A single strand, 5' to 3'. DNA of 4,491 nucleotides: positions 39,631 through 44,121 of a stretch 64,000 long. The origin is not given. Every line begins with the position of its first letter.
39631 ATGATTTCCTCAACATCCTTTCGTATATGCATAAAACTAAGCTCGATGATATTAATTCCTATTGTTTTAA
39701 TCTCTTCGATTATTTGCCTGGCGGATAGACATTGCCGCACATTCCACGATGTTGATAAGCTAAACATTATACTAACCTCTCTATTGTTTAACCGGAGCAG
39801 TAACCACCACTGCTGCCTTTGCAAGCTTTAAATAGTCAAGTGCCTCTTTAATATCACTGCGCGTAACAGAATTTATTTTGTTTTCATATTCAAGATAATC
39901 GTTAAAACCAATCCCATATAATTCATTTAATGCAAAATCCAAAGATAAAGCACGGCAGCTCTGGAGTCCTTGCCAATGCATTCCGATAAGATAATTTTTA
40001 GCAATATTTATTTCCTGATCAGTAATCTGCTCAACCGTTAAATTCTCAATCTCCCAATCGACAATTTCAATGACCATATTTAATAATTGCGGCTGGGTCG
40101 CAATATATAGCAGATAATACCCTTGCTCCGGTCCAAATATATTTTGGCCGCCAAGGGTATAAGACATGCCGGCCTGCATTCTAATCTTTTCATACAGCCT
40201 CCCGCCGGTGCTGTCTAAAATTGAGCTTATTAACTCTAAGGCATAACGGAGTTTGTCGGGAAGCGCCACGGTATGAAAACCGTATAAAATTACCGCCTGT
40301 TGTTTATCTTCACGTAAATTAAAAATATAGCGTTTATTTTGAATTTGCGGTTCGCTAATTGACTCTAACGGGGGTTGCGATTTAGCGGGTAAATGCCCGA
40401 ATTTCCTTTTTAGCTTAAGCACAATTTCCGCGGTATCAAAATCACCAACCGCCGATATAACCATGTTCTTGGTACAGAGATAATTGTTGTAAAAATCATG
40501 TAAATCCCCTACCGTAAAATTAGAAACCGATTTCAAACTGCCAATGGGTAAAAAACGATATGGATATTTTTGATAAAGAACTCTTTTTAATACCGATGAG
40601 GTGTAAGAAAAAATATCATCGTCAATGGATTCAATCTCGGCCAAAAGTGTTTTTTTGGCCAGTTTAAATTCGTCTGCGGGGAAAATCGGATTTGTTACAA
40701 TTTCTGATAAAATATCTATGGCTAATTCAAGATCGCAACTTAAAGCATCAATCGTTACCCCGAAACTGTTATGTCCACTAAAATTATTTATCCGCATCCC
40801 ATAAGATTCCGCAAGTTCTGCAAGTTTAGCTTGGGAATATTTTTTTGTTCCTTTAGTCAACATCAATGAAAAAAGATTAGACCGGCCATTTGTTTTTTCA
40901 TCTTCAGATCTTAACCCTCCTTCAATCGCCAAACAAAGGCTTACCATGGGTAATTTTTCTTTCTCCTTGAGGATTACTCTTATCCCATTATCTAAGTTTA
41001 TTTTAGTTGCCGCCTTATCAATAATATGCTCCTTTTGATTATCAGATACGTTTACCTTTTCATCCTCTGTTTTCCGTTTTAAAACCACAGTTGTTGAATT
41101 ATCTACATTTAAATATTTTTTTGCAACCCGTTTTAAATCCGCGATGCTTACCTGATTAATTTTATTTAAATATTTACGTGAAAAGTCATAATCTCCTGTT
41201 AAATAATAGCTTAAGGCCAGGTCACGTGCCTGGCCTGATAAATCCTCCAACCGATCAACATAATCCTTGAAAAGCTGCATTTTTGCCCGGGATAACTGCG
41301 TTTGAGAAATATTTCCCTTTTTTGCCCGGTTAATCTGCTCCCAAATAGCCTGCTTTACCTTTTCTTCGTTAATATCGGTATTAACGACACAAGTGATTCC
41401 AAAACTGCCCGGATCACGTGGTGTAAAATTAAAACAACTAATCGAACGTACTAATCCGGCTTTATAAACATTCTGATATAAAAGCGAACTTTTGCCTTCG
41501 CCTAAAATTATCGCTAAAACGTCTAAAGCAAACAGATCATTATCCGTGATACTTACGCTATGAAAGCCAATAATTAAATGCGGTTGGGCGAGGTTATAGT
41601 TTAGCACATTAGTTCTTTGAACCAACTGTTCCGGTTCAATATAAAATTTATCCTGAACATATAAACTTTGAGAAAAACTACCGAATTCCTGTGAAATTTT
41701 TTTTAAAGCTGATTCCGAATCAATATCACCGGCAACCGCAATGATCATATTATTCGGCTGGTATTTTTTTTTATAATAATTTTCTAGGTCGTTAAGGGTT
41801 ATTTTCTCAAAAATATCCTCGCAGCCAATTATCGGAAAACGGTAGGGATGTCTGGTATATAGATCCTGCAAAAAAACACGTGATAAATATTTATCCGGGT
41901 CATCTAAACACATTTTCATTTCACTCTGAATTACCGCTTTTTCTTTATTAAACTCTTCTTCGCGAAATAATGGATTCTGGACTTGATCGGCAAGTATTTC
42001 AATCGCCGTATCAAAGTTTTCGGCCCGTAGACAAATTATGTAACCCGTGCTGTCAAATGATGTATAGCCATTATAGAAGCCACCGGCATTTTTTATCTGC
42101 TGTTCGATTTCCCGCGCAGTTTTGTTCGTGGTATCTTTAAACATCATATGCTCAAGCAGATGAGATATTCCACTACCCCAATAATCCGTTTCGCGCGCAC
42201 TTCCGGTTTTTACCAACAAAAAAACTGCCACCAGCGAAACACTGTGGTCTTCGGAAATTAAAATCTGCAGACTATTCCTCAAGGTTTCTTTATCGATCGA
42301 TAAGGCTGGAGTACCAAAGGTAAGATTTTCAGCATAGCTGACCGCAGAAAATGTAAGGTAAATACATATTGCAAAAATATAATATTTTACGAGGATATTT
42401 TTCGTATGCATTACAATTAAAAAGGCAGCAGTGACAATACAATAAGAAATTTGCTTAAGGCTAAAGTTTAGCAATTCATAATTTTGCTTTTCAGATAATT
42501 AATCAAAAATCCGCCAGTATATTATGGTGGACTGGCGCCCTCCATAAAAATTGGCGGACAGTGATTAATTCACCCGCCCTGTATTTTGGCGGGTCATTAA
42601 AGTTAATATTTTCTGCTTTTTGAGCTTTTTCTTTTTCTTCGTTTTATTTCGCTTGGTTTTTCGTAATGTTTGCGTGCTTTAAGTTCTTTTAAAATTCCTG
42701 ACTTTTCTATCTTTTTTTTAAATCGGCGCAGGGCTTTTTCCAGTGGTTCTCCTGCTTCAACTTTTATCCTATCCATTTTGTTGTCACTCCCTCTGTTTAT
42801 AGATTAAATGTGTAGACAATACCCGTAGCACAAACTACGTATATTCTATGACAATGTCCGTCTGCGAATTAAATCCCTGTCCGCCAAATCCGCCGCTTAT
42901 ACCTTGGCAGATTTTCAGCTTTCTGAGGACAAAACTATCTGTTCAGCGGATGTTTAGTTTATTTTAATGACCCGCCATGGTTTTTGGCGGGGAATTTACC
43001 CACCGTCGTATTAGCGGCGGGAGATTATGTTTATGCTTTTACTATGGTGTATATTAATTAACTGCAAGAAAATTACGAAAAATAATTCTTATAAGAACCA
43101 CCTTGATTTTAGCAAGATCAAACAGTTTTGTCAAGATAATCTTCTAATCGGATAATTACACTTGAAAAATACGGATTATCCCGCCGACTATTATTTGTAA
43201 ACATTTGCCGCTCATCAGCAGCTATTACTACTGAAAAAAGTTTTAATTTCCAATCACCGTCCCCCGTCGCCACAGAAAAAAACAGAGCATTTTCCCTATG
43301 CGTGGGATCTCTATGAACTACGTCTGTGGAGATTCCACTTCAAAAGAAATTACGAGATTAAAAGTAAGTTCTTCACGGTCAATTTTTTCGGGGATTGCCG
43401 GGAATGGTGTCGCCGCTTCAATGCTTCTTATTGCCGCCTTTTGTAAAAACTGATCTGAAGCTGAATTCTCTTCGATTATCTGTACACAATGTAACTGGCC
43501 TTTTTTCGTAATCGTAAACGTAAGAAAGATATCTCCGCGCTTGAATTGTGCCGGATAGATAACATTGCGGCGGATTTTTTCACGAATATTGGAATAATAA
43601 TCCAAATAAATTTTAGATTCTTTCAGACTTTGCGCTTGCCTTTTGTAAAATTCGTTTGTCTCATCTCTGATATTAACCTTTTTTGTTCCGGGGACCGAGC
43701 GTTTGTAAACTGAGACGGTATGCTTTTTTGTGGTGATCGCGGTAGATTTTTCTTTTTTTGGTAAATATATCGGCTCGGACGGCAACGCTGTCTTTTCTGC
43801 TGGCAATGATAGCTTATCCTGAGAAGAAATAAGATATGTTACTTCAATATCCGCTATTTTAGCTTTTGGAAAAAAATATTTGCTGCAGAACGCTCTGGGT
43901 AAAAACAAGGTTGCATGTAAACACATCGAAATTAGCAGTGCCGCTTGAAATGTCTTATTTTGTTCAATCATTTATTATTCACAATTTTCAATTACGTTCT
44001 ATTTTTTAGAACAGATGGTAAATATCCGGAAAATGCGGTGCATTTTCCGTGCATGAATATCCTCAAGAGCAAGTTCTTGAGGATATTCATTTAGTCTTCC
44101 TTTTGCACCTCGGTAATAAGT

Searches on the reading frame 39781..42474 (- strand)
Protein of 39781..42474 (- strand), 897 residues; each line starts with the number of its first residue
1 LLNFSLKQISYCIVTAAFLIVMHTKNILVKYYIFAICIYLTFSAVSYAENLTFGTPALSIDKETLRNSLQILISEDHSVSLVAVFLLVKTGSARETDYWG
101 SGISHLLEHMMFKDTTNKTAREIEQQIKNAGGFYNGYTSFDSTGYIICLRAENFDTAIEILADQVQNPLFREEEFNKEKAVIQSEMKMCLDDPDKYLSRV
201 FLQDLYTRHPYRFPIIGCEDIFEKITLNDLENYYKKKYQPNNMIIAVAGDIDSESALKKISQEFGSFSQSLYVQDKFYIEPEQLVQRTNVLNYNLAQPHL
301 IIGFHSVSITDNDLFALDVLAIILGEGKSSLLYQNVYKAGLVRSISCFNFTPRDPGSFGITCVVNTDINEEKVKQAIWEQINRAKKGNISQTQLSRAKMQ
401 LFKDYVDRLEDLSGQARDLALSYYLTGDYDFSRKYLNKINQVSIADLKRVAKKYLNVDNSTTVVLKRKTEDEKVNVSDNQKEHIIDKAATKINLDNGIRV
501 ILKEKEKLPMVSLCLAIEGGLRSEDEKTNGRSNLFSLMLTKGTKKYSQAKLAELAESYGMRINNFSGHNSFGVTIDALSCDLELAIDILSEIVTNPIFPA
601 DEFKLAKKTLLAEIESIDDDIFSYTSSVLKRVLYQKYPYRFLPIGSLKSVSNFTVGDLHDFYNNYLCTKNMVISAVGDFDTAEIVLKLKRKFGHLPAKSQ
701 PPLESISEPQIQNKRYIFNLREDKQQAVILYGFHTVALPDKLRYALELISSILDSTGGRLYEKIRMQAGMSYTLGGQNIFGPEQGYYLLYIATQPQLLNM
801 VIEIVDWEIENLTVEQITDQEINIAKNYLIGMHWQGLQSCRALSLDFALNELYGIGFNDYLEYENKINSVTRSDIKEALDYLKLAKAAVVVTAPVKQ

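Call 54: search_protein_families(library=pfam, proteins=[window:39781-42474:-], max_evalue=0.00001)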
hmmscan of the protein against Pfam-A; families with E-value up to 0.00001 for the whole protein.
window:39781-42474:- (897 aa): 2 families
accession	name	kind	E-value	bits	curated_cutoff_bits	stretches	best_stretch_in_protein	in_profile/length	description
PF05193.26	Peptidase_M16_C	-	1.9e-69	233.6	23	2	224-401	1-181/181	Peptidase M16 inactive domain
PF00675.25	Peptidase_M16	-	3e-50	170.5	22.3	2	71-216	2-146/149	Insulinase (Peptidase family M16)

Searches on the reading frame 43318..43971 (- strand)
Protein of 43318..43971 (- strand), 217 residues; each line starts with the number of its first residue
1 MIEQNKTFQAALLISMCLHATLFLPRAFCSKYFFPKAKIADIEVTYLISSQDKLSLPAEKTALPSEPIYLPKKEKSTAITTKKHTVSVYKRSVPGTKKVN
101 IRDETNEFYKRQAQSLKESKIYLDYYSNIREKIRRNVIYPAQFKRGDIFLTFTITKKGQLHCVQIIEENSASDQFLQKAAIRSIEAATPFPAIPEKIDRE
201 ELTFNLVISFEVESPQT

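Call 54: search_protein_families(library=pfam, proteins=[window:43318-43971:-], max_evalue=0.00001)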
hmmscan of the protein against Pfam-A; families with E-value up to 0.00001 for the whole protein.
window:43318-43971:- (217 aa): 1 family
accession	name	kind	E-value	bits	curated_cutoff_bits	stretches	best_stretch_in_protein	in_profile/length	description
PF13103.11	TonB_2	-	7.1e-07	29.7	22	1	124-205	3-84/85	TonB C terminal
